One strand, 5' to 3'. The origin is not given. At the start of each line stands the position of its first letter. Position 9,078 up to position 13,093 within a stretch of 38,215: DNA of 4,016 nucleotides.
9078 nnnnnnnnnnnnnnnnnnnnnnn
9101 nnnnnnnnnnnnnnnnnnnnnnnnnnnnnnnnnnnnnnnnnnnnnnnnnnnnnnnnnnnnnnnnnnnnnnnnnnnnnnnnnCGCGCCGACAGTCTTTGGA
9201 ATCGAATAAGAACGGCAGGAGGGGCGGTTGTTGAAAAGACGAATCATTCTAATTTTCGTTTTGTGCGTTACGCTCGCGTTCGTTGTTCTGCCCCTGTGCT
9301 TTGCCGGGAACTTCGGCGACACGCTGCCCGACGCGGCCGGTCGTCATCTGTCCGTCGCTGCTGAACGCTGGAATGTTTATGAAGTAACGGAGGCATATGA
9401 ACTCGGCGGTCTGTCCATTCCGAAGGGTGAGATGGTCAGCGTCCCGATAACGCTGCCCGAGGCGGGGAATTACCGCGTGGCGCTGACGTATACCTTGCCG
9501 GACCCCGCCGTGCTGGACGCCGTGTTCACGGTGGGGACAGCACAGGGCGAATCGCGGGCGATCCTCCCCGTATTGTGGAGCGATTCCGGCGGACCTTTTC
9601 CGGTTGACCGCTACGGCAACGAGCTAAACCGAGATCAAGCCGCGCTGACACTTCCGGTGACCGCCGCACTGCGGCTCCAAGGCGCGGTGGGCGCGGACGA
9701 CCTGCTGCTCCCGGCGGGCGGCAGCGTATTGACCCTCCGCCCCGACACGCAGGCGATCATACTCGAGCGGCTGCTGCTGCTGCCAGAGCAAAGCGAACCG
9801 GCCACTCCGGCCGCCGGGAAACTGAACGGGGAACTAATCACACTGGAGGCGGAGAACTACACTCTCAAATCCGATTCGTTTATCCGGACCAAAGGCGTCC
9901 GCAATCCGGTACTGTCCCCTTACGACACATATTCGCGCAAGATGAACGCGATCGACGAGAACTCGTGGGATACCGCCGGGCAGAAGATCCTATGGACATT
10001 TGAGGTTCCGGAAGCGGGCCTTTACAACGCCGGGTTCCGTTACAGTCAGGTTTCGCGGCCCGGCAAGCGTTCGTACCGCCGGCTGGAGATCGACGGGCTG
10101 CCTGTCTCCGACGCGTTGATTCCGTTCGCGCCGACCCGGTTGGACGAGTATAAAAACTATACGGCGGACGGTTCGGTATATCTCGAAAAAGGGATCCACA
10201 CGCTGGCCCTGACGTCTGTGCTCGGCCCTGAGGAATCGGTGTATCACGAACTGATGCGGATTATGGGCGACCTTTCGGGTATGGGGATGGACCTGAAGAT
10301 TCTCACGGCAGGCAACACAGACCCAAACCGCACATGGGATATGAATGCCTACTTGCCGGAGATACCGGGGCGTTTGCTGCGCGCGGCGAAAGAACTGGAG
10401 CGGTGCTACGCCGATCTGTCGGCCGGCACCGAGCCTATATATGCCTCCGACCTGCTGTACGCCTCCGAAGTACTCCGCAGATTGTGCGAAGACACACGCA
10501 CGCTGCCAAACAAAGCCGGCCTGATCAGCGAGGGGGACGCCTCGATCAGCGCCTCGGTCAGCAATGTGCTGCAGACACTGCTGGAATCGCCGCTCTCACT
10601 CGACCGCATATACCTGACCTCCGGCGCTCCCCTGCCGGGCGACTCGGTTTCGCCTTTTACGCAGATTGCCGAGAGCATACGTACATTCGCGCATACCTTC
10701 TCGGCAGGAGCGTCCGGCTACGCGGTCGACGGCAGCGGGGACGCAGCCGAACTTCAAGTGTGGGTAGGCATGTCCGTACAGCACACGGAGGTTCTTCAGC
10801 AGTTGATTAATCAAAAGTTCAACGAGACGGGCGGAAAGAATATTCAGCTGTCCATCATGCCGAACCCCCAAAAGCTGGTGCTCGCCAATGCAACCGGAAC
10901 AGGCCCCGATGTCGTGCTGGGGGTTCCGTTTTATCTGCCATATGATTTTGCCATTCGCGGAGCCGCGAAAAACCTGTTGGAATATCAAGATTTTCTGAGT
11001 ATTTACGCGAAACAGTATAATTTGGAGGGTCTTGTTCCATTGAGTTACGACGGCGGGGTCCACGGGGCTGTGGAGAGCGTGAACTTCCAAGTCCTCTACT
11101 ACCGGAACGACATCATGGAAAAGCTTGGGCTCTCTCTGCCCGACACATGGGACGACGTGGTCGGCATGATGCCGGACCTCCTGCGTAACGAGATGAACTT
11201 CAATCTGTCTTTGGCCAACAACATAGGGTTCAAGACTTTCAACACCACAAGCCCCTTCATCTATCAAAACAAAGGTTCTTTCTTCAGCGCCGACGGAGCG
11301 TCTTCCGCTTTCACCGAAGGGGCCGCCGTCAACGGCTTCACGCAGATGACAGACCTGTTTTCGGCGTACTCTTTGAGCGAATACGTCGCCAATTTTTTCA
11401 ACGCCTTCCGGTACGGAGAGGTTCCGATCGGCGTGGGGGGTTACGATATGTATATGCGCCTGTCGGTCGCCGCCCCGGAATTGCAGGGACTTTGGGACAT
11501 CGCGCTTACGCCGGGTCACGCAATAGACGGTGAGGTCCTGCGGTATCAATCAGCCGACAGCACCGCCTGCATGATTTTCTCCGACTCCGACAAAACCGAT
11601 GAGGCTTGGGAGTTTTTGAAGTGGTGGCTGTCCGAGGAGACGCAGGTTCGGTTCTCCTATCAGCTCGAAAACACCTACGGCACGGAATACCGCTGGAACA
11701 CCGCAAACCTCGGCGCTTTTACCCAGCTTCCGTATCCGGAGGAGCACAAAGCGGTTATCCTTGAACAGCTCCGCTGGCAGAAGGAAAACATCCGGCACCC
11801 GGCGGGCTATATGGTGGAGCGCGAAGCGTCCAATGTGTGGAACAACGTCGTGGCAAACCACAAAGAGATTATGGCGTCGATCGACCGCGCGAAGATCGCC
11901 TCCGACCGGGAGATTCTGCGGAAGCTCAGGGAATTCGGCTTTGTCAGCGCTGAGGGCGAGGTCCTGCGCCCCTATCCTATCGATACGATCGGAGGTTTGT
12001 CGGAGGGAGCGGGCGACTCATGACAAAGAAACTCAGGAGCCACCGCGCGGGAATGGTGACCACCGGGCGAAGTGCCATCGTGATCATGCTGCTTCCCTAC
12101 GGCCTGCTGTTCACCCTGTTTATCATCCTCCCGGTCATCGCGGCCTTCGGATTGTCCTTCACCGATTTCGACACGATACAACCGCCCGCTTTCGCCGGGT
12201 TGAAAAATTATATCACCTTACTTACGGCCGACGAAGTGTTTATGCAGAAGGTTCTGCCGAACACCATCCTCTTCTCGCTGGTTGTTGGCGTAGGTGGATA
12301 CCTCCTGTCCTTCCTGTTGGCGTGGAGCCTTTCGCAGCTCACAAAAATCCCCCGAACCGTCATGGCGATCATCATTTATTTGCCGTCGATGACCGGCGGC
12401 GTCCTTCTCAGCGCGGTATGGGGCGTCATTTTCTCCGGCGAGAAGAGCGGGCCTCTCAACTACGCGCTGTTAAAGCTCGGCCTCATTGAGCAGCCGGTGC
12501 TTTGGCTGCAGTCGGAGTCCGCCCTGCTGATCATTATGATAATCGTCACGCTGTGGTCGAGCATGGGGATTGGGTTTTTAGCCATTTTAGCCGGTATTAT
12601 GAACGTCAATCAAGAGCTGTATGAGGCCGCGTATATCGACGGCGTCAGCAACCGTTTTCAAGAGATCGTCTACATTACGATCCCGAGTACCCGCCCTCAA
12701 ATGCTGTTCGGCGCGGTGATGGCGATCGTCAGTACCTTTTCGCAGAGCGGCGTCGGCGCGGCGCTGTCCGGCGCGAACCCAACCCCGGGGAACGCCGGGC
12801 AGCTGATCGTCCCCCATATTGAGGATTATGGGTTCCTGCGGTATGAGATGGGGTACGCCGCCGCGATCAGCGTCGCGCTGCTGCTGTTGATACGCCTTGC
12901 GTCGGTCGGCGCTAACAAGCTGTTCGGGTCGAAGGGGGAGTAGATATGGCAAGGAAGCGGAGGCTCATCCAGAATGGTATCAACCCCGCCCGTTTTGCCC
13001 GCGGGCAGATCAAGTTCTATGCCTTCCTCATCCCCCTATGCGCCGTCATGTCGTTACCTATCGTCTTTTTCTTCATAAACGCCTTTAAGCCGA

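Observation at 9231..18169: Unassigned surface module (giant CBM-SBP, two permeases, NHL/TPR/Yip1 membrane protein, DUF5696-like exoprotein) embedded in an alpha-glucan operon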

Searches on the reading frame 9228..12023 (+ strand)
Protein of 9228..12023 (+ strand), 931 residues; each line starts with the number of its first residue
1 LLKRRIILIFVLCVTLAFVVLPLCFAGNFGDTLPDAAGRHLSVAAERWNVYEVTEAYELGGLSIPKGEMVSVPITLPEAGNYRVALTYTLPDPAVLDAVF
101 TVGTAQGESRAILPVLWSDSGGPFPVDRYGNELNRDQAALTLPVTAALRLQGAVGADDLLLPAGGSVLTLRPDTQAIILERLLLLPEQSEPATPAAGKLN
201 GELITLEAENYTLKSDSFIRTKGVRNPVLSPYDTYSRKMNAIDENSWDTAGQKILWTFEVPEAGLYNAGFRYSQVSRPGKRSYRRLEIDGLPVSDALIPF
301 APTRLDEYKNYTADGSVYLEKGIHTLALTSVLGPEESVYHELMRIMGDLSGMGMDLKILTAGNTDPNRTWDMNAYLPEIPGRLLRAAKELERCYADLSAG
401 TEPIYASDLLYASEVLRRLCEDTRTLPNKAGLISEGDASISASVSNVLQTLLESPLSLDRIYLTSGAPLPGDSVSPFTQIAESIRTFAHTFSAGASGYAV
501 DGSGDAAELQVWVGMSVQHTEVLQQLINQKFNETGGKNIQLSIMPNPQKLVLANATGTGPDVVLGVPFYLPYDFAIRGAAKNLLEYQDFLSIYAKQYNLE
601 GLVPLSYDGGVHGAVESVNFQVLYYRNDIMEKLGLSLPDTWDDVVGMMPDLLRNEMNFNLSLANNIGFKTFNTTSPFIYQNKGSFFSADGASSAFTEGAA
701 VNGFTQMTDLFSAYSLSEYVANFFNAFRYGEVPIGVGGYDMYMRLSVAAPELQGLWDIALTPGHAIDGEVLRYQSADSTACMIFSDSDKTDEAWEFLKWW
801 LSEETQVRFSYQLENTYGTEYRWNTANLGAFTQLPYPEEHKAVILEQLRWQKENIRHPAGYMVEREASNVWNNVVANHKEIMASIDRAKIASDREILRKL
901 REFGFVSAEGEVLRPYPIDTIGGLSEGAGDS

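Call 4: search_protein_families(library=pfam, proteins=[window:9228-12023:+], max_evalue=0.01)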
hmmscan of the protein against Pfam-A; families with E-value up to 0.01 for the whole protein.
window:9228-12023:+ (931 aa): 4 families
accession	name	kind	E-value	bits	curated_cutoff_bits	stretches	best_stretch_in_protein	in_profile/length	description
PF01547.30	SBP_bac_1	-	1e-16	62.3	26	1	518-806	3-306/307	Bacterial extracellular solute-binding protein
PF13416.11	SBP_bac_8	-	1.4e-11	45.2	27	1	530-809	5-252/279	Bacterial extracellular solute-binding protein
PF25275.1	Golvesin_C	-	0.0016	19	31.6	0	248-276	37-65/132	Golvesin C-terminal domain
PF16990.11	CBM_35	-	0.0088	16.8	28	0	246-301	30-82/121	Carbohydrate binding module (family 35)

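Call 5: search_protein_families(library=ncbifam, proteins=[window:9228-12023:+], max_evalue=0.01)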
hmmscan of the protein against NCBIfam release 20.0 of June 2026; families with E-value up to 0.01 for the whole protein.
window:9228-12023:+ (931 aa): 1 family
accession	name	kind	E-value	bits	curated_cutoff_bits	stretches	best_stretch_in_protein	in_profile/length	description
NF053763.1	ABCarbgalBndGanS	equivalog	0.0087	14.9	700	0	520-646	50-171/420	galactooligosaccharide ABC transporter substrate-binding protein GanS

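Call 8: search_solved_structures(query=window:9228-12023:+, max_evalue=0.1)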
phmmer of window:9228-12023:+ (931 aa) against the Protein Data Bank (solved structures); distinct sequences matched with E-value up to 0.1: 32.
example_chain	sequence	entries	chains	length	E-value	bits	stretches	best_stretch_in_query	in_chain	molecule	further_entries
5ysb_A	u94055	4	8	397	6.8e-12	47.5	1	503-808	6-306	Lin1841 protein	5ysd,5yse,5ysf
5ci5_A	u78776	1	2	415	3.5e-08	35.2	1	507-804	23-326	Extracellular solute-binding protein family 1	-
6hur_A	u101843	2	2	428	0.00012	23.5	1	572-669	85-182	ABC transporter substrate-binding protein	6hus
7x0i_A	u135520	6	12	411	0.0007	21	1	619-810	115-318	CbpB | CpbB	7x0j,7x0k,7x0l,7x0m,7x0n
3uor_A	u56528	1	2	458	0.00072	20.9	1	520-813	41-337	ABC transporter sugar binding protein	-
2hfb_A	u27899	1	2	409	0.0011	20.3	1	513-660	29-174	Sugar ABC transporter, sugar-binding protein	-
7c0x_A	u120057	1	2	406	0.0012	20.2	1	575-809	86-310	Sugar ABC transporter, periplasmic sugar-binding protein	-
6pql_A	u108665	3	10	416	0.0012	20.2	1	514-660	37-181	ABC transporter sugar-binding protein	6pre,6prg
7c0t_A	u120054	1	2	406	0.0015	19.9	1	575-809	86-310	Sugar ABC transporter, periplasmic sugar-binding protein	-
7c0y_A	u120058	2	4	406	0.0015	19.8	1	575-809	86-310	Sugar ABC transporter, periplasmic sugar-binding protein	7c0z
7c0o_A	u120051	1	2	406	0.0016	19.8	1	575-809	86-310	Sugar ABC transporter, periplasmic sugar-binding protein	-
7c0f_A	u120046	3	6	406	0.0016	19.8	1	575-809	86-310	Sugar ABC transporter, periplasmic sugar-binding protein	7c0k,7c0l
7c0r_A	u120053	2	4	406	0.0018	19.6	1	579-809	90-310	Sugar ABC transporter, periplasmic sugar-binding protein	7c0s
2heu_A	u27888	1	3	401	0.002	19.4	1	518-660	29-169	Sugar ABC transporter, sugar-binding protein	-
2hq0_A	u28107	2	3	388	0.0021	19.4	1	519-661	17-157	Sugar ABC transporter, sugar-binding protein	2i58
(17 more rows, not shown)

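Call 27: find_homologous_proteins(query=window:9231-12020:+, max_evalue=1e-10)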
Query window:9231-12020:+ (930 aa): 55 proteins with E <= 1e-10 among 8000 candidates.
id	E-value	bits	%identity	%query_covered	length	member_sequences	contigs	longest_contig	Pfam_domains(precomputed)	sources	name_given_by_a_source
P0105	0.0e+0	2121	100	100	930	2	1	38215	PF13416.12,PF01547.31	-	-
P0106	0.0e+0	1521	71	100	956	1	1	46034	PF13416.12,PF01547.31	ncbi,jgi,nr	ncbi:MAG: extracellular solute-binding protein [Oscillospiraceae bacterium]|jgi:ABC-type glycerol-3-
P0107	0.0e+0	1460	68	100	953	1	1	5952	PF13416.12,PF01547.31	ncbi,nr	ncbi:MAG: extracellular solute-binding protein [Oscillospiraceae bacterium]|nr:extracellular solute-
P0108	0.0e+0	1076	51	99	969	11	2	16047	PF13416.12,PF01547.31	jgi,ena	jgi:ABC-type glycerol-3-phosphate transport system substrate-binding protein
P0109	0.0e+0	1068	51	99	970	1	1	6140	PF13416.12,PF01547.31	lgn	-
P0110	0.0e+0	1067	51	100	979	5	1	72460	PF13416.12,PF01547.31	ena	-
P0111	0.0e+0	1066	51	99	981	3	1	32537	PF13416.12,PF01547.31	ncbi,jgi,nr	ncbi:MAG: hypothetical protein K0R92_1707 [Lachnospiraceae bacterium]|jgi:ABC-type glycerol-3-phosph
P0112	0.0e+0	1031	50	99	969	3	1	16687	PF13416.12,PF16990.12,PF01547.31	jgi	jgi:ABC-type glycerol-3-phosphate transport system substrate-binding protein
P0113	5.1e-287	973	51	93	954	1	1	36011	PF01547.31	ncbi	-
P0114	1.5e-285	968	50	93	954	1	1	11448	PF13416.12,PF01547.31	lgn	-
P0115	8.9e-285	965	50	97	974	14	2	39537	PF13416.12,PF01547.31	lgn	-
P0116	1.0e-284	965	51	93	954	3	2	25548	PF01547.31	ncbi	-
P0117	1.7e-283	961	48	98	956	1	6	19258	PF13416.12,PF01547.31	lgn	-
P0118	3.1e-283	960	49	99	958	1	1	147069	PF13416.12,PF01547.31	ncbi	-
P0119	3.0e-282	957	50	99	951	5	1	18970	PF13416.12,PF01547.31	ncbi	-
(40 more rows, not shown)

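Call 46: predict_structure(alignment_id=A2)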
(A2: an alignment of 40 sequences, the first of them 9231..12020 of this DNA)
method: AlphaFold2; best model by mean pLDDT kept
length: 930 residues; sequences in the alignment: 40
mean_pLDDT: 87.5   pTM: 0.84
mean pLDDT of the five models: 87.5, 87.0, 85.3, 85.0, 83.5
residues with pLDDT >= 90: 499; 70-90: 363; 50-70: 57; < 50: 11
segments of 3 or more residues with pLDDT < 50: 494-503
pLDDT, mean of each block of 10 residues (from residue 1): 80 74 61 88 92 81 91 74 90 86 83 90 77 88 90 71 75 91 72 68 94 93 89 89 90 95 92 86 91 84 89 87 94 89 91 86 76 91 96 87 91 94 87 83 89 91 89 83 78 46 65 88 86 74 80 84 93 93 94 94 93 95 95 95 94 91 87 94 93 96 95 89 89 94 86 92 92 91 92 94 95 88 95 91 95 93 96 94 97 95 89 89 80
secondary structure, 60 per line:
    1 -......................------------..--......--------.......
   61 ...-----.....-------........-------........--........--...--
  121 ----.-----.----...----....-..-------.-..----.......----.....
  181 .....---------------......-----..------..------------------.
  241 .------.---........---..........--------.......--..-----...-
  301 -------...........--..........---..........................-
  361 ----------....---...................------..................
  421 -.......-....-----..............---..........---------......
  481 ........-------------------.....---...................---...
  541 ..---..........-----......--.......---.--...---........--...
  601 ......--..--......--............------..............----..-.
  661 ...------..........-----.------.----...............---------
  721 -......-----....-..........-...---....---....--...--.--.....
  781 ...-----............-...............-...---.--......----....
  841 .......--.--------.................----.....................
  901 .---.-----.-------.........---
elements in order (helices of 4 or more, strands of 3 or more residues): H2-23 H40-45 E54-63 E69-73 E81-88 E96-103 E106-113 E116-118 E136-138 E143-146 E165-171 E176-185 E201-206 E252-259 E263-272 E281-287 E297-299 E308-318 E321-330 H334-359 H371-374 H378-396 H403-420 H422-428 H430-433 H439-451 E456-465 H475-488 E508-512 H516-534 E538-542 H546-555 E561-566 H569-575 H588-595 H598-604 E613-618 E621-625 H626-632 H640-652 H660-663 H670-679 H697-711 H722-727 E733-736 H738-747 E755-758 E762-765 E768-770 E776-783 H789-800 H802-816 H827-832 H837-847 H859-875 H880-901 H919-927

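Call 52: fold_search(model_id=the predicted structure, library=pdb)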
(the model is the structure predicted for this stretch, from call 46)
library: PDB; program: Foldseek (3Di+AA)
matches with E <= 10: 1646; with E <= 0.001: 1047
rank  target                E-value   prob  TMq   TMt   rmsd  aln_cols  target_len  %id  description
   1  5ci5_B                4.2e-19  1.00  0.34  0.71   5.1       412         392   19  Crystal Structure of an ABC transporter Solute Binding Protein from Thermotoga Lettingae TMO (Tlet_1705, TARGET EFI-51 (released 2015-07-22)
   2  5ci5_A                2.4e-18  1.00  0.34  0.71   5.2       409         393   19  Crystal Structure of an ABC transporter Solute Binding Protein from Thermotoga Lettingae TMO (Tlet_1705, TARGET EFI-51 (released 2015-07-22)
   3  5ysf_A                3.3e-17  1.00  0.36  0.78   4.3       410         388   20  Crystal structure of beta-1,2-glucooligosaccharide binding protein in complex with sophoropentaose (released 2018-05-02)
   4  5yse_A                3.4e-17  1.00  0.35  0.77   4.4       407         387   20  Crystal structure of beta-1,2-glucooligosaccharide binding protein in complex with sophorotetraose (released 2018-05-02)
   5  3uor_B                3.6e-17  1.00  0.36  0.81   3.5       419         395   18  The structure of the sugar-binding protein MalE from the phytopathogen Xanthomonas citri (released 2011-12-14)
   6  9xf5_A                4.6e-17  1.00  0.34  0.75   5.4       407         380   15  Cycloisomaltooligosaccharide binding protein in complex with cycloisomaltooctaose (released 2026-03-25)
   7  4xzs_B                5.0e-17  1.00  0.33  0.65   9.2       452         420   15  Crystal Structure of TRIAP1-MBP fusion (released 2016-01-20)
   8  3uor_A                7.0e-17  1.00  0.37  0.81   3.5       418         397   17  The structure of the sugar-binding protein MalE from the phytopathogen Xanthomonas citri (released 2011-12-14)
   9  4blb_B                9.4e-17  1.00  0.31  0.39   5.7       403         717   16  Crystal structure of a human Suppressor of fused (SUFU)-GLI1p complex (released 2013-11-27)
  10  1urd_A                9.9e-17  1.00  0.32  0.71   4.9       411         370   18  X-ray structures of the maltose-maltodextrin binding protein of the thermoacidophilic bacterium Alicyclobacillus acido (released 2003-12-11)
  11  7uaj_A                1.3e-16  1.00  0.31  0.52   5.7       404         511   16  Crystal structure of apo HPV16 E6 (released 2023-03-15)
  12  4xzv_E                1.4e-16  1.00  0.32  0.64   9.2       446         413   16  Crystal Structure of SLMO1-TRIAP1 Complex (released 2016-01-20)
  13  8sbu_A                1.4e-16  1.00  0.32  0.47   6.4       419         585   17  Crystal structure of MBP fusion with HPPK from Methanocaldococcus jannaschii (released 2024-07-03)
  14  1urg_A                1.5e-16  1.00  0.32  0.70   5.0       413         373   17  X-ray structures from the maltose-maltodextrin binding protein of the thermoacidophilic bacterium Alicyclobacillus aci (released 2003-12-11)
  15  3h3g_A                1.5e-16  1.00  0.31  0.56   6.3       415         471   16  Crystal structure of the extracellular domain of the human parathyroid hormone receptor (PTH1R) in complex with parath (released 2009-08-11)
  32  7bvt_A                3.0e-16  1.00  0.35  0.79   4.1       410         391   19  Crystal structure of cyclic alpha-maltosyl-1,6-maltose binding protein from Arthrobacter globiformis (released 2020-12-02)
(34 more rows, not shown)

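Call 54: search_protein_families(library=pfam, alignment_id=A2, max_evalue=0.01)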
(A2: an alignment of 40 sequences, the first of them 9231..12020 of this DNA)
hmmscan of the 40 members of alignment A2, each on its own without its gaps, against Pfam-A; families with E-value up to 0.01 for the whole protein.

A. member 1, window:9231-12020:+ (930 aa): 4 families
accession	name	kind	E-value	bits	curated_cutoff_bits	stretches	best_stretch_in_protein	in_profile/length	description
PF01547.30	SBP_bac_1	-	9.9e-17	62.3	26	1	517-805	3-306/307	Bacterial extracellular solute-binding protein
PF13416.11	SBP_bac_8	-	1.4e-11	45.2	27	1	529-808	5-252/279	Bacterial extracellular solute-binding protein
PF25275.1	Golvesin_C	-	0.0016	19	31.6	0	247-275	37-65/132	Golvesin C-terminal domain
PF16990.11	CBM_35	-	0.0088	16.8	28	0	245-300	30-82/121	Carbohydrate binding module (family 35)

B. families by the number of members that match (of 40 scanned): 6 families
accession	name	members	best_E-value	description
PF01547.30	SBP_bac_1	40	1e-25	Bacterial extracellular solute-binding protein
PF13416.11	SBP_bac_8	36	3.2e-22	Bacterial extracellular solute-binding protein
PF16990.11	CBM_35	17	6e-07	Carbohydrate binding module (family 35)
PF25275.1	Golvesin_C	13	2.2e-05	Golvesin C-terminal domain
PF18006.6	SepRS_C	2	0.00035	O-phosphoseryl-tRNA synthetase C-terminal domain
PF09394.16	Inhibitor_I42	2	0.00037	Chagasin family peptidase inhibitor I42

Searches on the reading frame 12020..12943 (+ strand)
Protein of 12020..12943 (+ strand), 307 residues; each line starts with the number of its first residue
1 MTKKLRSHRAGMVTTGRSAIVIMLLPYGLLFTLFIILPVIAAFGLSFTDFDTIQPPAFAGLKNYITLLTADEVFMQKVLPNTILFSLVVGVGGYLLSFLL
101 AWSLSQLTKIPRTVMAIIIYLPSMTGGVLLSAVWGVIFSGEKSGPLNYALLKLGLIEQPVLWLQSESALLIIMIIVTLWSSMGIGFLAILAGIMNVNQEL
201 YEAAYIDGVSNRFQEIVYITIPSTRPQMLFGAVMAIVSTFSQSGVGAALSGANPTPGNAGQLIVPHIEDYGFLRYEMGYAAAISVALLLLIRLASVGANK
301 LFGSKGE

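Call 4: search_protein_families(library=pfam, proteins=[window:12020-12943:+], max_evalue=0.01)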
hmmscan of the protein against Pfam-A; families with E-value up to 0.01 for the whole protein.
window:12020-12943:+ (307 aa): 1 family
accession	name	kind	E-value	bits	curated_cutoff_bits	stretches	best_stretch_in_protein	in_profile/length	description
PF00528.27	BPD_transp_1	-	1.5e-11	44.9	26.4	1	93-291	1-170/184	Binding-protein-dependent transport system inner membrane component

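Call 5: search_protein_families(library=ncbifam, proteins=[window:12020-12943:+], max_evalue=0.01)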
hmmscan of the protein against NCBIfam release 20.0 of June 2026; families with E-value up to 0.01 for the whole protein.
window:12020-12943:+ (307 aa): 4 families
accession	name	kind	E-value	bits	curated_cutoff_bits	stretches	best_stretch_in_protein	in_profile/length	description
NF040931.1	ABC_arch_GlcT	equivalog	9.9e-17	61.5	360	1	28-253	5-225/278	glucose ABC transporter permease GlcT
NF007044.0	PRK09497.1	equivalog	5.4e-15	55.6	348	1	31-293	19-266/285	spermidine/putrescine ABC transporter permease PotB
NF007852.0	PRK10561.1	equivalog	5.1e-14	52.8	335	1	21-294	15-280/295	sn-glycerol-3-phosphate ABC transporter permease UgpA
NF043074.1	MMSYN1_0196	equivalog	4.7e-06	26.1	350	2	171-293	139-254/277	spermidine/putrescine ABC transporter permease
